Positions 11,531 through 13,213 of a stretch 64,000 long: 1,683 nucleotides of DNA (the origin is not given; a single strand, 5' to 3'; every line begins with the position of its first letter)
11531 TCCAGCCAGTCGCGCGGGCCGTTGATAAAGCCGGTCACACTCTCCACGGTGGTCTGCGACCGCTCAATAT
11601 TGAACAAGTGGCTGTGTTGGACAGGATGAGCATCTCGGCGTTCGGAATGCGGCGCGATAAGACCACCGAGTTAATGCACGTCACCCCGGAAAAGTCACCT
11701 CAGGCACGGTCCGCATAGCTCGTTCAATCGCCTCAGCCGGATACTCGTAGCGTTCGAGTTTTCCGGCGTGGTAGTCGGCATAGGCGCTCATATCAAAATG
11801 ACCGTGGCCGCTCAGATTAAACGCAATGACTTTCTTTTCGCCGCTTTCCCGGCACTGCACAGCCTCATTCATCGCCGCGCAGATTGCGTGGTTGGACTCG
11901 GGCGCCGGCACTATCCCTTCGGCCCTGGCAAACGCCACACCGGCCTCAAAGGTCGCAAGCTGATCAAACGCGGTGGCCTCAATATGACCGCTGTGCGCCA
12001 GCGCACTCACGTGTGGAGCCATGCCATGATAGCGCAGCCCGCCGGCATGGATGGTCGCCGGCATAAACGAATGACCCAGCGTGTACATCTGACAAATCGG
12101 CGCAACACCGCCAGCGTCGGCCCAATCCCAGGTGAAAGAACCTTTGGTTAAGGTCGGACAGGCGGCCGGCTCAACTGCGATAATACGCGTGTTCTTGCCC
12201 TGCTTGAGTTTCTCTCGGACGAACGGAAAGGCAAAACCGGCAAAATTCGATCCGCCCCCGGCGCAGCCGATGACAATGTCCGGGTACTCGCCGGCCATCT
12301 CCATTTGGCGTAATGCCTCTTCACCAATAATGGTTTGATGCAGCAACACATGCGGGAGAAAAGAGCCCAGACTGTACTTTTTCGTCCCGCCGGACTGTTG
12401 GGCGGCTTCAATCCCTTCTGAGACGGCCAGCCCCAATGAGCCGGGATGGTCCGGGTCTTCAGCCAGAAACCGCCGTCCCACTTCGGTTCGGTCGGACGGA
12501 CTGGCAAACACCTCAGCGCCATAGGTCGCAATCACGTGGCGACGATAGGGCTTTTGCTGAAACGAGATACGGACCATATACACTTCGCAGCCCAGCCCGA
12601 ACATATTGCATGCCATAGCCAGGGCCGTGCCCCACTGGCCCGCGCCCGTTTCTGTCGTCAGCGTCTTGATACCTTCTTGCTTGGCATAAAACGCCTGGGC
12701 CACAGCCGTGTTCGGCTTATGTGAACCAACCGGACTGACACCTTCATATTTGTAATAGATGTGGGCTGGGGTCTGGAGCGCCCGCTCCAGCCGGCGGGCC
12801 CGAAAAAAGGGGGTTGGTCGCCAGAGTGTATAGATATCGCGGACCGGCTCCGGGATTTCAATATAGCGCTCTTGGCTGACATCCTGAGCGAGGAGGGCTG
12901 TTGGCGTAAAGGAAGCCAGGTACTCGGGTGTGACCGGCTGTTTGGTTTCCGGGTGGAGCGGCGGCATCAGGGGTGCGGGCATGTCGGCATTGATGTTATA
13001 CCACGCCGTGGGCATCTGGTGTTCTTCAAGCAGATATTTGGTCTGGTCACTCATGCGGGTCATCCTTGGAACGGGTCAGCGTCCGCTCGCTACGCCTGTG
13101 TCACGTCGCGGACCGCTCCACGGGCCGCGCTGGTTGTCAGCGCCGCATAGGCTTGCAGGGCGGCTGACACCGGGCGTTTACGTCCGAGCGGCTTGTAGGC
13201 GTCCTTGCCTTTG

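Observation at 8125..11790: The ARH/PARG-like module is bracketed by direct duplicates of the trpB2 3' end (an integration-scar signature)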

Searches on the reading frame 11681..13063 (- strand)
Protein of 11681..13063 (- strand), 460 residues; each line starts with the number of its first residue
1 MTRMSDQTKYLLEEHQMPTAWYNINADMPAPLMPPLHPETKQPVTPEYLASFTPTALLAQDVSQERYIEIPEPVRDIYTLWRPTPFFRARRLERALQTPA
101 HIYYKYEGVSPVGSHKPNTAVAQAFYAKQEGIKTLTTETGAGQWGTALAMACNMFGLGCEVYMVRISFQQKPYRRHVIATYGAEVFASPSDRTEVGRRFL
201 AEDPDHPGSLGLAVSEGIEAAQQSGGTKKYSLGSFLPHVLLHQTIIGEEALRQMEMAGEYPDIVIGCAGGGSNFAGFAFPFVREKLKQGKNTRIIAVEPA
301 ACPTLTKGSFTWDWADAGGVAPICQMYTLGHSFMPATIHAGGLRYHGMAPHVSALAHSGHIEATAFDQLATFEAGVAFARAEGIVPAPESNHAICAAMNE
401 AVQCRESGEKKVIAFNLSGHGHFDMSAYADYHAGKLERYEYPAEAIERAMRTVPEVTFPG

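Call 8: search_protein_families(library=pfam, proteins=[window:11681-13063:-], max_evalue=0.01)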
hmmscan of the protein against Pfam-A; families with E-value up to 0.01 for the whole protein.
window:11681-13063:- (460 aa): 1 family
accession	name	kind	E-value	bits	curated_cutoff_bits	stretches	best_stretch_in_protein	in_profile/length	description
PF00291.31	PALP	-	4.4e-41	141.6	35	1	80-419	4-295/295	Pyridoxal-phosphate dependent enzyme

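Call 10: find_encoding_contigs(protein=window:11681-13063:-, flank=10000, max_places=10)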
Protein window:11681-13063:- (460 aa): no gene with exactly this product is on record in the collection.
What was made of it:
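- Tried and rejected: Not on record (call 10).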

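Call 11: find_related_loci(query=window:11684-13063:-, collection=genome_contigs, flank=10000)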
Query window:11684-13063:- (460 aa) in genome_contigs; peptide patterns used: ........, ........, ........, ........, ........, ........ (x = any residue, [..] = any of these).
600 stretches matched a pattern (row limit reached: there are more); 598 encode a relative of the query (tblastn E <= 1e-3); the best 80 are kept; 80 distinct loci.
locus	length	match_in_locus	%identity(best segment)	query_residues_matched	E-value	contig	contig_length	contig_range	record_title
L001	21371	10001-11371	95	4-460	0e+0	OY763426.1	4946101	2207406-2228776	MAG: Candidatus Binatia bacterium isolate bff738c7-9683-4f94-b287-c2cb1e0b670a genome assembly, chromosome: 1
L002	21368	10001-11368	77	4-459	0e+0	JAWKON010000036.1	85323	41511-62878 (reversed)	MAG: Caldilineaceae bacterium isolate ABC1.76 ABC1.76.fa-36, whole genome shotgun sequence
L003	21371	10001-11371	71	4-460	0e+0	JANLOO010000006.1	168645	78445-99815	MAG: Actinomycetota bacterium isolate OTE_38_metabat_94 OTE_38_k141_2855943, whole genome shotgun sequence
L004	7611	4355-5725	69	4-460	0e+0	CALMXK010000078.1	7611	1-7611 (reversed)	MAG TPA_asm: uncultured actinobacterium isolate ERR712388_bin.30_CONCOCT_v1.1_MAG genome assembly, contig: ERZ1764616.36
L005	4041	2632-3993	69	3-456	0e+0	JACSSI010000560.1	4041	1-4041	MAG: Anaerolineae bacterium isolate CH7 contig-70_31578, whole genome shotgun sequence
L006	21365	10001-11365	69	3-457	0e+0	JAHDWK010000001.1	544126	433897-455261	MAG: Anaerolineae bacterium isolate CHL1 NODE_17_length_544126_cov_202.935777, whole genome shotgun sequence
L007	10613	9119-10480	69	4-457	0e+0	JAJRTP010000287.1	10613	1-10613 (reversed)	MAG: Chloroflexota bacterium isolate Dive96_bin1.73 k141_2349148, whole genome shotgun sequence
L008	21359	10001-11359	68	4-456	0e+0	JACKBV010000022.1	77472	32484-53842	MAG: Ardenticatenaceae bacterium isolate HK-STAS-CHLO-30 HK-STAS-CHLO-30_22, whole genome shotgun sequence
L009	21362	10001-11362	68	4-457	0e+0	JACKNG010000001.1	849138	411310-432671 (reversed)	MAG: Gammaproteobacteria bacterium isolate HK-STAS-PROT-138 HK-STAS-PROT-138_1, whole genome shotgun sequence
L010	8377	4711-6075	67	2-456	0e+0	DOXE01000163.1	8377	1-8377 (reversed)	MAG TPA_asm: Chloroflexota bacterium isolate UBA11865 contig_67825, whole genome shotgun sequence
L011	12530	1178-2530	68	7-457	0e+0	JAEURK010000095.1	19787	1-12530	MAG: Anaerolineales bacterium isolate new MAG-275 k141_638086, whole genome shotgun sequence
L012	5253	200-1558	67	4-456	0e+0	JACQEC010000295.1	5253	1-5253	MAG: Chloroflexi bacterium isolate NC_groundwater_1011_Pr1_S-0.65um_62_48 Montesol18_Sp65_coassembly_scaffold_1034388, w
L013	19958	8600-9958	68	4-456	0e+0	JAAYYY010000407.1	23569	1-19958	MAG: Chloroflexota bacterium isolate AS06rmzACSIP_272 305492_AS06, whole genome shotgun sequence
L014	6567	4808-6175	65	4-459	0e+0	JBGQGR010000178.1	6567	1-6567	MAG: Anaerolineae bacterium isolate OBJ2_061818_090_22 k141_2060034_length_6567_cov_9.0000, whole genome shotgun sequenc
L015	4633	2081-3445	68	4-458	0e+0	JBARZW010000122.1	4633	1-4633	MAG: Candidatus Promineifilaceae bacterium isolate MFD12960_ilm_asm_bin17 k127_88867, whole genome shotgun sequence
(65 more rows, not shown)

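Call 16: search_protein_families(library=ncbifam, proteins=[window:11681-13063:-], max_evalue=0.01)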
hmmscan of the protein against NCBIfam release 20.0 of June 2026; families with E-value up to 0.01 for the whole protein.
window:11681-13063:- (460 aa): 23 families
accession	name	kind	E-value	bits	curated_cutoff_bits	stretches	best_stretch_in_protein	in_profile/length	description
NF009057.0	PRK12391.1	equivalog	9e-215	713.3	366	1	6-446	2-440/441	TrpB-like pyridoxal phosphate-dependent enzyme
TIGR01415.1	trpB_rel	hypoth_equivalog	5.4e-188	624.9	518.85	1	17-433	1-417/419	TrpB-like pyridoxal phosphate-dependent enzyme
TIGR00263.1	trpB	equivalog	3.9e-43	148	392.45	1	82-429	49-382/385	tryptophan synthase subunit beta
NF010376.0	PRK13803.1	equivalog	4.9e-43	147.8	819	1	82-432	259-595/600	bifunctional phosphoribosylanthranilate isomerase/tryptophan synthase subunit beta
NF010375.0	PRK13802.1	equivalog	2.8e-28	98.4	1386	1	82-430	325-671/695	bifunctional indole-3-glycerol phosphate synthase/tryptophan synthase subunit beta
NF004996.0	PRK06381.1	equivalog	3.1e-12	46.1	266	1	83-191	15-118/319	threonine synthase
NF006390.0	PRK08639.1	equivalog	3.3e-10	39.5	421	1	70-183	12-120/418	threonine ammonia-lyase IlvA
TIGR02079.1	THD1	equivalog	4.2e-10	39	440.55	2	75-174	8-105/410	threonine ammonia-lyase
NF006050.0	PRK08197.1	equivalog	3.5e-09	35.9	303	1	83-186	80-178/406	threonine synthase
NF006094.0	PRK08246.1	subfamily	4.2e-09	36.2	331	1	76-307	16-208/310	serine/threonine dehydratase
TIGR01139.1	cysK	equivalog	5e-09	35.8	350.95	1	91-193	12-114/298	cysteine synthase A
TIGR01136.1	cysKM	subfamily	5.6e-09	35.8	344.15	1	92-194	13-115/299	cysteine synthase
NF008735.0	PRK11761.1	equivalog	3.8e-08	32.9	413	1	83-202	12-129/296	cysteine synthase CysM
NF005292.0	PRK06815.1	equivalog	4.2e-07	29.3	371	1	80-194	18-127/320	threonine/serine dehydratase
NF040741.1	ornith_OrtB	equivalog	4.2e-07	28.8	550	1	99-162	81-147/464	2-amino-4-oxopentanoate thiolase subunit OrtB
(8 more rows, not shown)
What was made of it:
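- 11681..13063 (-): Intact trpB2 (TrpB-like PLP enzyme); conserved right flank of the hotspot. NF009057 9e-215 (call 16).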

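Call 26: find_homologous_proteins(query=window:11684-13063:-, max_evalue=1e-100)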
Query window:11684-13063:- (460 aa): 8000 proteins with E <= 1e-100 among 8000 candidates; the best 120 are listed.
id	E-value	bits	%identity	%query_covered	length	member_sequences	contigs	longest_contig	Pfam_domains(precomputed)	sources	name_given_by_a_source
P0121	1.7e-298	1008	95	99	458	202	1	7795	PF00291.32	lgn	-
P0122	6.2e-296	999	93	99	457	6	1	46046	PF00291.32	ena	-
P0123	2.4e-277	938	87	99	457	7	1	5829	PF00291.32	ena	-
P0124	2.2e-275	932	87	99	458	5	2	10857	PF00291.32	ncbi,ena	-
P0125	9.8e-260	880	80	99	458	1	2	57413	PF00291.32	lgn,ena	-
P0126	4.5e-259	878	80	99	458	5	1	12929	PF00291.32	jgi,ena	jgi:tryptophan synthase beta chain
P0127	1.7e-257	873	79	99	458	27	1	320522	PF00291.32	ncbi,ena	-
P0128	1.0e-251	854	77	99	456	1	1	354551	PF00291.32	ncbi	ncbi:MAG: TrpB-like pyridoxal phosphate-dependent enzyme [Caldilineaceae bacterium]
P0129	9.0e-251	851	77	99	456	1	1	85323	PF00291.32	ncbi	ncbi:MAG: TrpB-like pyridoxal phosphate-dependent enzyme [Caldilineaceae bacterium]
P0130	1.4e-247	840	78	99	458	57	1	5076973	PF00291.32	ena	-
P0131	1.0e-246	837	76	99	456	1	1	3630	PF00291.32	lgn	-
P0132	5.0e-244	828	75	98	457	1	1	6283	PF00291.32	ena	-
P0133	3.3e-243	826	75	99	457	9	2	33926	PF00291.32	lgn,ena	-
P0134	1.4e-240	817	76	99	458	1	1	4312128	PF00291.32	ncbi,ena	-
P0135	2.5e-237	806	73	98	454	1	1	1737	PF00291.32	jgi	jgi:tryptophan synthase beta chain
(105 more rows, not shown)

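Call 27: list_cluster_members(proteins=[P0121, P0122, P0123, P0124])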
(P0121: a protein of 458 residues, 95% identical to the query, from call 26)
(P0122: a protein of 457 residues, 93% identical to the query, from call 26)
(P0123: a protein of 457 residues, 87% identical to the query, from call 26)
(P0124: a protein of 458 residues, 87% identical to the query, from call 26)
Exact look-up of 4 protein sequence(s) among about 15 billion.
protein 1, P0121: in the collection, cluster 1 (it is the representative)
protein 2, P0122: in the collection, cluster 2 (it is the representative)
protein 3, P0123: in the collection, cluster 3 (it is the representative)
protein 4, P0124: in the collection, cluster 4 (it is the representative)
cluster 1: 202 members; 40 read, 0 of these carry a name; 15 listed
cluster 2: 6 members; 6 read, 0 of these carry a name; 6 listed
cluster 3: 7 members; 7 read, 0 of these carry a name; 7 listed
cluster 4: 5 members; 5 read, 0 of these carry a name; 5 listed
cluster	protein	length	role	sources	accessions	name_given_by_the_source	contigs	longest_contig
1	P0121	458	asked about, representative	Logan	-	-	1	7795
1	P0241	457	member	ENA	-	-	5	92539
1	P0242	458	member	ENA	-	-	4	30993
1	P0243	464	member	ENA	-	-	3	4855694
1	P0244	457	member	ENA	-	-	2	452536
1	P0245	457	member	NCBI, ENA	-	-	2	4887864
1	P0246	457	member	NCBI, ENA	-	-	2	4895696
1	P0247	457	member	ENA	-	-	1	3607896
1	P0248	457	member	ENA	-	-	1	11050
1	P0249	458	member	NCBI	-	-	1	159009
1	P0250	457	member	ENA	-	-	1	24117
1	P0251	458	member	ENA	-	-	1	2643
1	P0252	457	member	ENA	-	-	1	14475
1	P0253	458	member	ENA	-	-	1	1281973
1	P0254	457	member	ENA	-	-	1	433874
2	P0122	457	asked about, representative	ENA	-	-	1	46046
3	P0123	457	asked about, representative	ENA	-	-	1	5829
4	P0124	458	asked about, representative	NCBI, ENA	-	-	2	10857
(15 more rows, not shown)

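Call 28: find_encoding_contigs(protein=P0253, flank=10000, max_places=3)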
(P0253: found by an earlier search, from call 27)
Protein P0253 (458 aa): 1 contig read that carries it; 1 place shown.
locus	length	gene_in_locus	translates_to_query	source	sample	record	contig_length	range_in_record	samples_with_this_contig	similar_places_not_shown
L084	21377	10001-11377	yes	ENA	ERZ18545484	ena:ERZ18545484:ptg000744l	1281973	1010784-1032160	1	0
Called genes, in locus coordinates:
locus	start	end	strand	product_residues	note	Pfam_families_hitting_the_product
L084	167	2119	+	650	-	PF00724:Oxidored_FMN, PF01266:DAO (faint), PF07992:Pyr_redox_2, PF01262:AlaDh_PNT_C (faint), PF13450:NAD_binding_8 (weak), PF13738:Pyr_redox_3, PF07992:Pyr_redox_2, PF00070:Pyr_redox, +4 more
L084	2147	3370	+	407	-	PF01042:Ribonuc_L-PSP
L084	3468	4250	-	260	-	PF00106:adh_short, PF08659:KR, PF13561:adh_short_C2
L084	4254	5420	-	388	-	PF00296:Bac_luciferase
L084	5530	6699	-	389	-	PF06441:EHN, PF00561:Abhydrolase_1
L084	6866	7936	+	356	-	PF01717:Meth_synt_2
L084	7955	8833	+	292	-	PF12146:Hydrolase_4, PF00561:Abhydrolase_1, PF12697:Abhydrolase_6, PF03096:Ndr (weak)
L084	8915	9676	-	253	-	PF00106:adh_short, PF08659:KR, PF13561:adh_short_C2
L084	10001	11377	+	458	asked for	PF00291:PALP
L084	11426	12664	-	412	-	PF13486:Dehalogenase (weak), PF12838:Fer4_7 (weak), PF13484:Fer4_16 (weak)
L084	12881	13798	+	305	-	PF01728:FtsJ (weak), PF13489:Methyltransf_23 (weak), PF01135:PCMT, PF01209:Ubie_methyltran (weak), PF13847:Methyltransf_31, PF08241:Methyltransf_11 (weak), PF13649:Methyltransf_25, PF13847:Methyltransf_31, +3 more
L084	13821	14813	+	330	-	PF04055:Radical_SAM, PF12345:DUF3641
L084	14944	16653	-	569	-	PF03235:GmrSD_N, PF07510:GmrSD_C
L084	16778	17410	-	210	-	PF04299:FMN_bind_2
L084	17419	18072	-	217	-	PF12900:Pyridox_ox_2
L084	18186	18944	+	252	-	PF00378:ECH_1, PF16113:ECH_2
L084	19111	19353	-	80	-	-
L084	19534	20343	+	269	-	PF00795:CN_hydrolase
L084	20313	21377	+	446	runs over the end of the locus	PF03453:MoeA_N, PF00994:MoCF_biosynth, PF03454:MoeA_C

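Call 29: find_encoding_contigs(protein=P0245, flank=10000, max_places=3)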
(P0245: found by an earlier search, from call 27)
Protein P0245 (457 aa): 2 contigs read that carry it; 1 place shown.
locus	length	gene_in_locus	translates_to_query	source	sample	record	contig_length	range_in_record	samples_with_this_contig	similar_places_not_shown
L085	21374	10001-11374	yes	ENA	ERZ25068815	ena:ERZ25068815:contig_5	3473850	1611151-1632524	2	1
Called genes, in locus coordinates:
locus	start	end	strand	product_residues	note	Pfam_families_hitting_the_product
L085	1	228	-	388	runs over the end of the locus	PF00296:Bac_luciferase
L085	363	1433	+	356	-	PF01717:Meth_synt_2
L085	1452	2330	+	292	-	PF12146:Hydrolase_4, PF00561:Abhydrolase_1, PF12697:Abhydrolase_6, PF03096:Ndr (weak)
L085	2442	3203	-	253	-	PF00106:adh_short, PF08659:KR, PF13561:adh_short_C2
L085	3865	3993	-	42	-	-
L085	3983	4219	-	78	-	-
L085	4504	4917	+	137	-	-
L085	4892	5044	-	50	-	-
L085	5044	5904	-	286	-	-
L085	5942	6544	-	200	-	PF12796:Ank_2, PF13857:Ank_5, PF00023:Ank (weak), PF13637:Ank_4 (weak)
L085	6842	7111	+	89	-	-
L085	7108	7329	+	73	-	-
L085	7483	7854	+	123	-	-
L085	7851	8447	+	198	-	-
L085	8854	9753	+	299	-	PF00920:ILVD_EDD_N, PF24877:ILV_EDD_C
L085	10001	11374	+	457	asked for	PF00291:PALP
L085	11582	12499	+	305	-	PF01728:FtsJ (weak), PF13489:Methyltransf_23 (weak), PF01135:PCMT (weak), PF01209:Ubie_methyltran (weak), PF13847:Methyltransf_31, PF08241:Methyltransf_11 (weak), PF13649:Methyltransf_25, PF13847:Methyltransf_31, +3 more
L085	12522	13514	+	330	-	PF04055:Radical_SAM, PF12345:DUF3641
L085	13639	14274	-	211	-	PF04299:FMN_bind_2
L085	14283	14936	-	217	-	PF12900:Pyridox_ox_2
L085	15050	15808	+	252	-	PF00378:ECH_1, PF16113:ECH_2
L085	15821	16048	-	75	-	-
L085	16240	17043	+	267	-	PF00795:CN_hydrolase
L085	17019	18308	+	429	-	PF03453:MoeA_N, PF00994:MoCF_biosynth, PF03454:MoeA_C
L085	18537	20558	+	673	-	PF03453:MoeA_N, PF00994:MoCF_biosynth, PF03454:MoeA_C, PF12727:PBP_like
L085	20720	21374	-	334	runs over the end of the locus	PF02685:Glucokinase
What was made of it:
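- L085, at 88%, also lacks the insert but has lost rdhA too (call 29).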

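Call 32: find_encoding_contigs(protein=P0246, flank=10000, max_places=3)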
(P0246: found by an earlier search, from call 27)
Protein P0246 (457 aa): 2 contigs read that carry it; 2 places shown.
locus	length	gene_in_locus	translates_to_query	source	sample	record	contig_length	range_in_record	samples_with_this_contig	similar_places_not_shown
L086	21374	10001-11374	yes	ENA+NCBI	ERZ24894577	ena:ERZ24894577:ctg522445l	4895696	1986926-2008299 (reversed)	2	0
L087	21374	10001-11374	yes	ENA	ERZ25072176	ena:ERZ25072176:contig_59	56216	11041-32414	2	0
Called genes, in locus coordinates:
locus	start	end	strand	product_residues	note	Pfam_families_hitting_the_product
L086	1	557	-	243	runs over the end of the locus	-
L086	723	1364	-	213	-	PF18566:Ldi (faint)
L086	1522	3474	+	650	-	PF00724:Oxidored_FMN, PF01266:DAO (faint), PF07992:Pyr_redox_2, PF12831:FAD_oxidored (weak), PF13450:NAD_binding_8 (weak), PF13738:Pyr_redox_3, PF07992:Pyr_redox_2, PF00070:Pyr_redox, +2 more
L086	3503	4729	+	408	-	PF01042:Ribonuc_L-PSP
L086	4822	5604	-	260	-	PF00106:adh_short, PF08659:KR, PF13561:adh_short_C2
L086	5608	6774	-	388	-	PF00296:Bac_luciferase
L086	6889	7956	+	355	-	PF01717:Meth_synt_2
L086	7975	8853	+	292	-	PF03096:Ndr (weak), PF12146:Hydrolase_4, PF00561:Abhydrolase_1, PF12697:Abhydrolase_6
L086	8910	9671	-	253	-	PF00106:adh_short, PF08659:KR, PF13561:adh_short_C2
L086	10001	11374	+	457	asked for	PF00291:PALP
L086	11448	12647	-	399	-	PF13486:Dehalogenase (weak), PF12838:Fer4_7 (weak), PF13484:Fer4_16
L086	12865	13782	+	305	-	PF13489:Methyltransf_23 (weak), PF01135:PCMT (weak), PF01209:Ubie_methyltran (weak), PF01728:FtsJ (weak), PF13847:Methyltransf_31, PF08241:Methyltransf_11 (weak), PF13649:Methyltransf_25, PF13847:Methyltransf_31, +2 more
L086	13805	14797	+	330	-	PF04055:Radical_SAM, PF12345:DUF3641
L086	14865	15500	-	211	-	PF04299:FMN_bind_2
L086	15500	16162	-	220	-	PF12900:Pyridox_ox_2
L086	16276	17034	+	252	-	PF00378:ECH_1, PF16113:ECH_2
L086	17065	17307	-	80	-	-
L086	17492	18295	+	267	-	PF00795:CN_hydrolase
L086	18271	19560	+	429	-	PF03453:MoeA_N, PF00994:MoCF_biosynth, PF03454:MoeA_C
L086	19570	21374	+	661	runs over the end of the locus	PF03453:MoeA_N, PF00994:MoCF_biosynth, PF03454:MoeA_C, PF12727:PBP_like, PF13531:SBP_bac_11 (weak)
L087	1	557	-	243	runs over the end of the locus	-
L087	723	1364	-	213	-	PF18566:Ldi (faint)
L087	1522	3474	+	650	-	PF00724:Oxidored_FMN, PF01266:DAO (faint), PF07992:Pyr_redox_2, PF12831:FAD_oxidored (weak), PF13450:NAD_binding_8 (weak), PF13738:Pyr_redox_3, PF07992:Pyr_redox_2, PF00070:Pyr_redox, +2 more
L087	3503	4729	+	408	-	PF01042:Ribonuc_L-PSP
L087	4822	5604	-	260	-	PF00106:adh_short, PF08659:KR, PF13561:adh_short_C2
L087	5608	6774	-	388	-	PF00296:Bac_luciferase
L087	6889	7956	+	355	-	PF01717:Meth_synt_2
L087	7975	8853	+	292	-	PF03096:Ndr (weak), PF12146:Hydrolase_4, PF00561:Abhydrolase_1, PF12697:Abhydrolase_6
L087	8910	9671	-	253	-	PF00106:adh_short, PF08659:KR, PF13561:adh_short_C2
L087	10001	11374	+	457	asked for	PF00291:PALP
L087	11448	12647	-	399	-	PF13486:Dehalogenase (weak), PF12838:Fer4_7 (weak), PF13484:Fer4_16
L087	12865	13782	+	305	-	PF13489:Methyltransf_23 (weak), PF01135:PCMT (weak), PF01209:Ubie_methyltran (weak), PF01728:FtsJ (weak), PF13847:Methyltransf_31, PF08241:Methyltransf_11 (weak), PF13649:Methyltransf_25, PF13847:Methyltransf_31, +2 more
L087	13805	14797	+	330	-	PF04055:Radical_SAM, PF12345:DUF3641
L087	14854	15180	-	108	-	PF04299:FMN_bind_2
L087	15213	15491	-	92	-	PF04299:FMN_bind_2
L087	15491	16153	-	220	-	PF12900:Pyridox_ox_2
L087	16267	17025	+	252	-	PF00378:ECH_1, PF16113:ECH_2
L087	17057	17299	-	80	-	-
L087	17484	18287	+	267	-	PF00795:CN_hydrolase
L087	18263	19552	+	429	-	PF03453:MoeA_N, PF00994:MoCF_biosynth, PF03454:MoeA_C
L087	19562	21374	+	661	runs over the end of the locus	PF03453:MoeA_N, PF00994:MoCF_biosynth, PF03454:MoeA_C, PF12727:PBP_like, PF13531:SBP_bac_11 (weak)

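Call 33: find_encoding_contigs(protein=P0247, flank=10000, max_places=3)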
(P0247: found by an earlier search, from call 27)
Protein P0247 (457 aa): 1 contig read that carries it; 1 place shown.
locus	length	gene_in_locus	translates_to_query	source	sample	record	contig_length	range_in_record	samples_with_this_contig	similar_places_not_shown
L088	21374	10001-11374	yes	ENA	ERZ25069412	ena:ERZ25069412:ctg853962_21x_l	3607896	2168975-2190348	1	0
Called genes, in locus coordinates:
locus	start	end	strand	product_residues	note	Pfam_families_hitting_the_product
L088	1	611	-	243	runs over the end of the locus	-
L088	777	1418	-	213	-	PF18566:Ldi (faint)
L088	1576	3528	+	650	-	PF00724:Oxidored_FMN, PF01266:DAO (faint), PF07992:Pyr_redox_2, PF12831:FAD_oxidored (weak), PF13450:NAD_binding_8 (weak), PF13738:Pyr_redox_3, PF07992:Pyr_redox_2, PF00070:Pyr_redox, +4 more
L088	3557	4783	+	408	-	PF01042:Ribonuc_L-PSP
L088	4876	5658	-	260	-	PF00106:adh_short, PF08659:KR, PF13561:adh_short_C2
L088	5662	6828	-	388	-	PF00296:Bac_luciferase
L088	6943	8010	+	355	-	PF01717:Meth_synt_2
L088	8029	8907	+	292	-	PF00561:Abhydrolase_1, PF12146:Hydrolase_4, PF12697:Abhydrolase_6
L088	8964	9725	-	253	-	PF00106:adh_short, PF08659:KR, PF13561:adh_short_C2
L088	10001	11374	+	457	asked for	PF00291:PALP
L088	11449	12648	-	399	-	PF13486:Dehalogenase (weak), PF12838:Fer4_7 (weak), PF13484:Fer4_16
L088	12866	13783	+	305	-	PF13489:Methyltransf_23 (weak), PF01135:PCMT (weak), PF01209:Ubie_methyltran (weak), PF01728:FtsJ (weak), PF13847:Methyltransf_31, PF08241:Methyltransf_11 (weak), PF13649:Methyltransf_25, PF13847:Methyltransf_31, +3 more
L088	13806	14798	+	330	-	PF04055:Radical_SAM, PF12345:DUF3641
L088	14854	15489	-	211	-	PF04299:FMN_bind_2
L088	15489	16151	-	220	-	PF12900:Pyridox_ox_2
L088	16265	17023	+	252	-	PF00378:ECH_1, PF16113:ECH_2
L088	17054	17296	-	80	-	-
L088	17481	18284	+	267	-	PF00795:CN_hydrolase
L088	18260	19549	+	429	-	PF03453:MoeA_N, PF00994:MoCF_biosynth, PF03454:MoeA_C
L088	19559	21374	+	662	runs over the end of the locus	PF03453:MoeA_N, PF00994:MoCF_biosynth, PF03454:MoeA_C, PF12727:PBP_like, PF13531:SBP_bac_11 (weak)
